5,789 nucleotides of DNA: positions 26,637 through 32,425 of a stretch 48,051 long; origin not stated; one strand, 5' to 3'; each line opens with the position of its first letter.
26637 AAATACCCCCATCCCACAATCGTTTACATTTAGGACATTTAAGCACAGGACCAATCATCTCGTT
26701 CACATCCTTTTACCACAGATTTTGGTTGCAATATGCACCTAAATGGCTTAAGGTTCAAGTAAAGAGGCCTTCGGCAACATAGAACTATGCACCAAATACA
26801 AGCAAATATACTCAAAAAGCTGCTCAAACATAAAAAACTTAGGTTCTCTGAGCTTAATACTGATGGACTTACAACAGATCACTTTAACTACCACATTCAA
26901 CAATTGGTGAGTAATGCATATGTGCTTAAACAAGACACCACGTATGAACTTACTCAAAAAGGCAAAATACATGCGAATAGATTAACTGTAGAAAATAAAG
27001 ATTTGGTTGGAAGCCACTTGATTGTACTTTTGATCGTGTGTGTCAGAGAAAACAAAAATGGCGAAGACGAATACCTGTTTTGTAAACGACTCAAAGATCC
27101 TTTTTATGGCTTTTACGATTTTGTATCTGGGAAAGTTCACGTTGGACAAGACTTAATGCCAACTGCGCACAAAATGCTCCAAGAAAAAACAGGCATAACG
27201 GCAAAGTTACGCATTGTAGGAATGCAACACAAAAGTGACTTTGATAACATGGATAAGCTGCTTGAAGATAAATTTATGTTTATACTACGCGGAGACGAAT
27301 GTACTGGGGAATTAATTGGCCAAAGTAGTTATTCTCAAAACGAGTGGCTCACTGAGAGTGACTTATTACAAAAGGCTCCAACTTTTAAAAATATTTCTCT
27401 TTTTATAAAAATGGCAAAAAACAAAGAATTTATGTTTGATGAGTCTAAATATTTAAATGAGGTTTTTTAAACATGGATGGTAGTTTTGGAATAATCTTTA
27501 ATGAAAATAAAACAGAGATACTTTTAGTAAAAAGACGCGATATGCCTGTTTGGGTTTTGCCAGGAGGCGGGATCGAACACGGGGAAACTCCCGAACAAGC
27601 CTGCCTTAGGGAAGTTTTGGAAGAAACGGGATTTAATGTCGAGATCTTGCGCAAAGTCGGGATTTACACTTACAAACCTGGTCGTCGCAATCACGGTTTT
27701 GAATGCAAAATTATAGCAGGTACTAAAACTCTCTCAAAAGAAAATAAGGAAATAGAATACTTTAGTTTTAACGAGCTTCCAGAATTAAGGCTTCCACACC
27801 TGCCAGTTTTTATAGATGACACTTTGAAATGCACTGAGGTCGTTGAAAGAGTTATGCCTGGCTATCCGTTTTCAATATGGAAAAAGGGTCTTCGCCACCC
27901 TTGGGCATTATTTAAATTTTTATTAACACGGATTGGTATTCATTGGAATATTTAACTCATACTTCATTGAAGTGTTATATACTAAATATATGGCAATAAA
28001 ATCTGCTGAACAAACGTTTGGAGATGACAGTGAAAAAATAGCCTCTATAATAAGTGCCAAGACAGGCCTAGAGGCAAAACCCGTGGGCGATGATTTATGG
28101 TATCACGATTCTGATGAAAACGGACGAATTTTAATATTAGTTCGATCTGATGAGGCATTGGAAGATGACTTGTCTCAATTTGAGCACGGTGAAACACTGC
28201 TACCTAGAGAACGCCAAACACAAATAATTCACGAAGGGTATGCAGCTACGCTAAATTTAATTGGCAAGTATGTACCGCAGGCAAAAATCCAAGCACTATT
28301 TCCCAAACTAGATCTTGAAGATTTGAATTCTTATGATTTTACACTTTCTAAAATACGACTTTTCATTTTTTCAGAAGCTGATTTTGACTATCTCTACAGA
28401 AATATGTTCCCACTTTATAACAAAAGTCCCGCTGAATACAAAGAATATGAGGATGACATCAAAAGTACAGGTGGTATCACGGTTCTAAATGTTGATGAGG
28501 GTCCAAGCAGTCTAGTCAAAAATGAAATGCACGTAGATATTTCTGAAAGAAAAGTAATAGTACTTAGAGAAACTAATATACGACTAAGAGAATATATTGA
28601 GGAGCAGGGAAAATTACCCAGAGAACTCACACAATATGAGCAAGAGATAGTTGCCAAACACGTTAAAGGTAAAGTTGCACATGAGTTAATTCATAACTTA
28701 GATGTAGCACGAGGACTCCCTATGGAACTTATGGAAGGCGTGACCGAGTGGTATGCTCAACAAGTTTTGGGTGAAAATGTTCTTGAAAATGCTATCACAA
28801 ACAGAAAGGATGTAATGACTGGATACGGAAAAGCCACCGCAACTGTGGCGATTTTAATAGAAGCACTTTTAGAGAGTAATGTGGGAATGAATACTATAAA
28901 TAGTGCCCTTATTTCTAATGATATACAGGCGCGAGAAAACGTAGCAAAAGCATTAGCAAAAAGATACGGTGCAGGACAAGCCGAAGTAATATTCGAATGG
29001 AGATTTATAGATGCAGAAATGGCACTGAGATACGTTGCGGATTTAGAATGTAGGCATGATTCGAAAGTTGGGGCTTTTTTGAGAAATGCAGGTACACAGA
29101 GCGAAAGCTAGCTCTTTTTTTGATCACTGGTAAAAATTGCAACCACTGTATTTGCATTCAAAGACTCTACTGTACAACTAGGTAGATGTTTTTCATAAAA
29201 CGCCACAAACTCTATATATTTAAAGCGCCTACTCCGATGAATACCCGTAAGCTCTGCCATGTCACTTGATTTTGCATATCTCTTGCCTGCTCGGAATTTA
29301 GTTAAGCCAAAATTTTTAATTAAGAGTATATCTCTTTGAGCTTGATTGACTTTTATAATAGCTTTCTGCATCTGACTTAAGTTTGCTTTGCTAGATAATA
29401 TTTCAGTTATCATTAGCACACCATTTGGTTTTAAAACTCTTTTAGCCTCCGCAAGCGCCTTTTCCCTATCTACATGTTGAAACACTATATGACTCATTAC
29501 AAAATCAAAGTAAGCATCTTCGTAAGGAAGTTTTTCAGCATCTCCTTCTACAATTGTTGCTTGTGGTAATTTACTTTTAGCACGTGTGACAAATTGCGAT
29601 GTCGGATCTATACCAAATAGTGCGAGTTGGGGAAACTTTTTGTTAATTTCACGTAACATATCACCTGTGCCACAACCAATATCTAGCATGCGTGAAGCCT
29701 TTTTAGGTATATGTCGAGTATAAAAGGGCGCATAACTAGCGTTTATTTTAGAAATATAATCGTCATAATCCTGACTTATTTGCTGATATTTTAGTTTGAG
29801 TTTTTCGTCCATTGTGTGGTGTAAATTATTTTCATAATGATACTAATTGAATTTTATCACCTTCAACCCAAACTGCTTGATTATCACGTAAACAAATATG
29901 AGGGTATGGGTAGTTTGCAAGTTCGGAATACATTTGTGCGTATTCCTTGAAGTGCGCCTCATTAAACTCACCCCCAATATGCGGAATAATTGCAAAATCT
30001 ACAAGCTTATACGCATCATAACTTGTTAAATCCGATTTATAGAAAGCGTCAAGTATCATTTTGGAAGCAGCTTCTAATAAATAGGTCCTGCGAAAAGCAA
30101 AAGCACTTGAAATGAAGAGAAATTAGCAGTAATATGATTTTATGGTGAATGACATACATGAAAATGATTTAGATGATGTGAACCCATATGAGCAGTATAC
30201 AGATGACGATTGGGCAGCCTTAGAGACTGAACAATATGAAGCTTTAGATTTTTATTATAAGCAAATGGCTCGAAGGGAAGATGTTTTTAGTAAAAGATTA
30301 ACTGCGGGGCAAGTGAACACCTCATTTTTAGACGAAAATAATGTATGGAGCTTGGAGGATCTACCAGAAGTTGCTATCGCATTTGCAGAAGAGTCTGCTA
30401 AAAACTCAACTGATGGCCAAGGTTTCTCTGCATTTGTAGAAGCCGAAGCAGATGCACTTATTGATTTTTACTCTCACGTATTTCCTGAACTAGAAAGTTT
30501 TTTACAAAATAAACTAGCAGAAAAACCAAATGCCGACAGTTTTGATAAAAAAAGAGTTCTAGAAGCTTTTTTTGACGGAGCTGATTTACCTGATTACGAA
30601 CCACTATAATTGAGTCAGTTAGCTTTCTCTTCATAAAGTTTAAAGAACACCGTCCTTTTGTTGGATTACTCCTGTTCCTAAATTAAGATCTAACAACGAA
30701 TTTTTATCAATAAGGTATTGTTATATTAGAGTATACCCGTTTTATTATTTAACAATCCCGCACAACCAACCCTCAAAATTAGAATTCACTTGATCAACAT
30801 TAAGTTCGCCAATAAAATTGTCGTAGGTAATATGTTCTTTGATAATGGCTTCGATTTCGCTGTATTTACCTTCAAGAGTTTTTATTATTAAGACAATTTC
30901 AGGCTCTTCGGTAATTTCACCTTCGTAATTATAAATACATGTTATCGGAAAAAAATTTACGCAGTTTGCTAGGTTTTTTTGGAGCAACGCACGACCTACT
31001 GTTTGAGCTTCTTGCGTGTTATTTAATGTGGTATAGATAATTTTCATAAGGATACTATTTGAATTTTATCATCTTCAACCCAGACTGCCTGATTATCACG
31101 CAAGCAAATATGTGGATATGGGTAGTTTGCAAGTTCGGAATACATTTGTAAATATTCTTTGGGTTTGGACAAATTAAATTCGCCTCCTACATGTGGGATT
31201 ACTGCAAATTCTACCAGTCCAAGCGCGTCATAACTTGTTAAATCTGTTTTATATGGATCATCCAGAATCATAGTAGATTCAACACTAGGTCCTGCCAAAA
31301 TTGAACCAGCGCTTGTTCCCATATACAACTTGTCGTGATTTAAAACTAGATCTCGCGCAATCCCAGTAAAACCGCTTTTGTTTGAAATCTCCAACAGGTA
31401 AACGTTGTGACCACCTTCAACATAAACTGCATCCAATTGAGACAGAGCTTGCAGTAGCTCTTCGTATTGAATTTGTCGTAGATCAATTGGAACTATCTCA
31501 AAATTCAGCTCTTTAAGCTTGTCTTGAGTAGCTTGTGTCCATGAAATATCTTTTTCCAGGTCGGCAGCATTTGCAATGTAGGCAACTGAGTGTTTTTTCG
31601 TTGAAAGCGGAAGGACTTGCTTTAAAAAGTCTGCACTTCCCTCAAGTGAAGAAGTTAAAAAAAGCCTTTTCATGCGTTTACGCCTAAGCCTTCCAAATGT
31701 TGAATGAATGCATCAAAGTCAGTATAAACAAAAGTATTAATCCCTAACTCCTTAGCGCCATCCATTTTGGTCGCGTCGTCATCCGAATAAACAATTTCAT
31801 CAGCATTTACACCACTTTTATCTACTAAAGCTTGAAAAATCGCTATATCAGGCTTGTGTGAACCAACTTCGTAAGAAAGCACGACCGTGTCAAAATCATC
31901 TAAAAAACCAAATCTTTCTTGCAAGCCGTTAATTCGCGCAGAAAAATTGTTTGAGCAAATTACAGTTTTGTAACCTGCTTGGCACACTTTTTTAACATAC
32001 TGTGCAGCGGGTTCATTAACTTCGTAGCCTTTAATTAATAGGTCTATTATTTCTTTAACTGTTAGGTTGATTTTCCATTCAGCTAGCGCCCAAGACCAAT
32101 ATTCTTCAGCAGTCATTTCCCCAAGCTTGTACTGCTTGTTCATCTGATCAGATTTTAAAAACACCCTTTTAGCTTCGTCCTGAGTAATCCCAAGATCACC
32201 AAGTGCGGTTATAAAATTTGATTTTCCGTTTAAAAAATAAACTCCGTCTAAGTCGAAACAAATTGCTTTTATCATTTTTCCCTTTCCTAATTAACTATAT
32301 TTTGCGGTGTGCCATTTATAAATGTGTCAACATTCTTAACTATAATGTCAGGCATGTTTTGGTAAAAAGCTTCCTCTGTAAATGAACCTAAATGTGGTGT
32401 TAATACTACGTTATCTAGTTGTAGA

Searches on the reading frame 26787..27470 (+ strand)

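Call 39: search_protein_families(library=pfam, proteins=[window:26787-27470:+], max_evalue=0.001)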
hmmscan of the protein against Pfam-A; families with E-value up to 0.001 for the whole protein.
window:26787-27470:+ (227 aa): 3 families
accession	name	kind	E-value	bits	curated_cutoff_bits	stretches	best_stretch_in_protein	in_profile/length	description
PF24038.1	DUF7347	-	5.5e-08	33.4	27.6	1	3-60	11-71/77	Domain of unknown function (DUF7347)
PF00293.34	NUDIX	-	6.4e-08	33.1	21.1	1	85-196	8-120/134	NUDIX domain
PF14947.12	HTH_45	-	0.00033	21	25.5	1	3-60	6-63/77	Winged helix-turn-helix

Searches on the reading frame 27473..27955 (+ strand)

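Call 39: search_protein_families(library=pfam, proteins=[window:27473-27955:+], max_evalue=0.001)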
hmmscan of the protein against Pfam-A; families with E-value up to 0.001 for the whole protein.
window:27473-27955:+ (160 aa): 2 families
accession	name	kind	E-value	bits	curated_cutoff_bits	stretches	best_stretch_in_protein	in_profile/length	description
PF00293.34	NUDIX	-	9.5e-20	71.4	21.1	1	4-106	5-124/134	NUDIX domain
PF14815.12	NUDIX_4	-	0.00024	21.3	35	1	7-108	4-104/113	NUDIX domain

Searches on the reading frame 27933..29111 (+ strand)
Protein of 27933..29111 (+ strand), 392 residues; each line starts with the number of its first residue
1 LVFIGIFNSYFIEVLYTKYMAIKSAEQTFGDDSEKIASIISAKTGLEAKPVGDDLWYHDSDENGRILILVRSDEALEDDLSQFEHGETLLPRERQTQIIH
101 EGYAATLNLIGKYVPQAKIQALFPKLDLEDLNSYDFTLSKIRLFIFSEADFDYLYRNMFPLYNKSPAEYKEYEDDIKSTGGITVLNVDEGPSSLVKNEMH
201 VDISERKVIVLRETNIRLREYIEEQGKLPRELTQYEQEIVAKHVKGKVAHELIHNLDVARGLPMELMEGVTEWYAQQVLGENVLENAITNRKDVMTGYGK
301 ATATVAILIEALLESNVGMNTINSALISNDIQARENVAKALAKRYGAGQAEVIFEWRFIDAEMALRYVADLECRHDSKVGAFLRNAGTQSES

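Call 39: search_protein_families(library=pfam, proteins=[window:27933-29111:+], max_evalue=0.001)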
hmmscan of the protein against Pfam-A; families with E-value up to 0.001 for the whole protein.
window:27933-29111:+ (392 aa): 1 family
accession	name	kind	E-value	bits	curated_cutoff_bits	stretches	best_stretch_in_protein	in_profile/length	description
PF07517.20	SecA_DEAD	-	0.00043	20.1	24.6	1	230-351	36-155/290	SecA DEAD-like domain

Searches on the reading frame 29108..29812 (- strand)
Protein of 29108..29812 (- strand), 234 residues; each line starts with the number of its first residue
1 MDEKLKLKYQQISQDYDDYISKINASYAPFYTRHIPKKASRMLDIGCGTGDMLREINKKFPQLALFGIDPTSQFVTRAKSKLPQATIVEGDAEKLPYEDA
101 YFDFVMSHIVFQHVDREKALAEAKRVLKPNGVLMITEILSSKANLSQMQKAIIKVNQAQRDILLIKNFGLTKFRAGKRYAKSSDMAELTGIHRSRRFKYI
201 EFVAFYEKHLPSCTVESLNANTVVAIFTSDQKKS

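Call 39: search_protein_families(library=pfam, proteins=[window:29108-29812:-], max_evalue=0.001)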
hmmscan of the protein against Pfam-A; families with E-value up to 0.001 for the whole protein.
window:29108-29812:- (234 aa): 14 families
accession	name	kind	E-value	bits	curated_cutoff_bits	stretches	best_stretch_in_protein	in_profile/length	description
PF08241.18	Methyltransf_11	-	1.8e-25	89.8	21.2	1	43-135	1-95/95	Methyltransferase domain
PF13649.12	Methyltransf_25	-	2.5e-22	79.8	27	1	43-131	2-97/97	Methyltransferase domain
PF13847.12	Methyltransf_31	-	1.8e-18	67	27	1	37-150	2-124/145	Methyltransferase domain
PF08242.18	Methyltransf_12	-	1.1e-17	65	30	1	43-133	1-98/98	Methyltransferase domain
PF13489.12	Methyltransf_23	-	2.8e-14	53.6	27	1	28-151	10-124/164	Methyltransferase domain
PF01209.24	Ubie_methyltran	-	5.1e-12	46.1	20.1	1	33-151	42-165/233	ubiE/COQ5 methyltransferase family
PF00891.24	Methyltransf_2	-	1e-09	38.5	22.3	1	39-156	63-185/210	O-methyltransferase domain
PF05148.21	Methyltransf_8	-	5.6e-08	33.4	27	1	42-182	76-204/219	Hypothetical methyltransferase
PF20922.3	Anamorsin_N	-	2.5e-06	27.8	27.1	1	96-149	46-102/163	Anamorsin, N-terminal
PF05175.20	MTS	-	1.4e-05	25.3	23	1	33-137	25-140/170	Methyltransferase small domain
PF02390.23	Methyltransf_4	-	1.4e-05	25.1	24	1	40-84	3-47/173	Putative methyltransferase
PF07021.18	MetW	-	2.6e-05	24.4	21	1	37-125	12-100/193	Methionine biosynthesis protein MetW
PF02353.26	CMAS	-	6.4e-05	22.8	27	1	38-150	62-179/273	Mycolic acid cyclopropane synthetase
PF08003.17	Methyltransf_9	-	0.00042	19.8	23.8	1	33-135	109-217/315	Protein of unknown function (DUF1698)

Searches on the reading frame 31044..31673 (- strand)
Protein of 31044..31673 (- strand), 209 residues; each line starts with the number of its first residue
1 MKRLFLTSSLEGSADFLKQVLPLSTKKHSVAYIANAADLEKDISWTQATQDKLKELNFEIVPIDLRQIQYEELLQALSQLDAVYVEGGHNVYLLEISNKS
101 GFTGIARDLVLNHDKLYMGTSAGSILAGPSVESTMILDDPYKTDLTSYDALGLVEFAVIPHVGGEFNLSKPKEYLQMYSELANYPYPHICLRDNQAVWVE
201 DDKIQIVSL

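Call 39: search_protein_families(library=pfam, proteins=[window:31044-31673:-], max_evalue=0.001)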
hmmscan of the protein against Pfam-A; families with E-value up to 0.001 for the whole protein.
window:31044-31673:- (209 aa): 1 family
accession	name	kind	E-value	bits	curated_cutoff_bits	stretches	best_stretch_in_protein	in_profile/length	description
PF03575.23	Peptidase_S51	-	2.9e-32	112.5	23.9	1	14-206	16-205/206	Peptidase family S51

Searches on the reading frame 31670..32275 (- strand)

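Call 39: search_protein_families(library=pfam, proteins=[window:31670-32275:-], max_evalue=0.001)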
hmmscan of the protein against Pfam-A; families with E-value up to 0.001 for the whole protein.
window:31670-32275:- (201 aa): 2 families
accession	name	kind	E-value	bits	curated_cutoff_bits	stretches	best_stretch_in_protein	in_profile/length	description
PF00702.32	Hydrolase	-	2.6e-15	57.7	26.4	1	2-178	1-191/191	haloacid dehalogenase-like hydrolase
PF13419.12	HAD_2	-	4.1e-13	50.3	23.8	1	63-183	56-177/178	Haloacid dehalogenase-like hydrolase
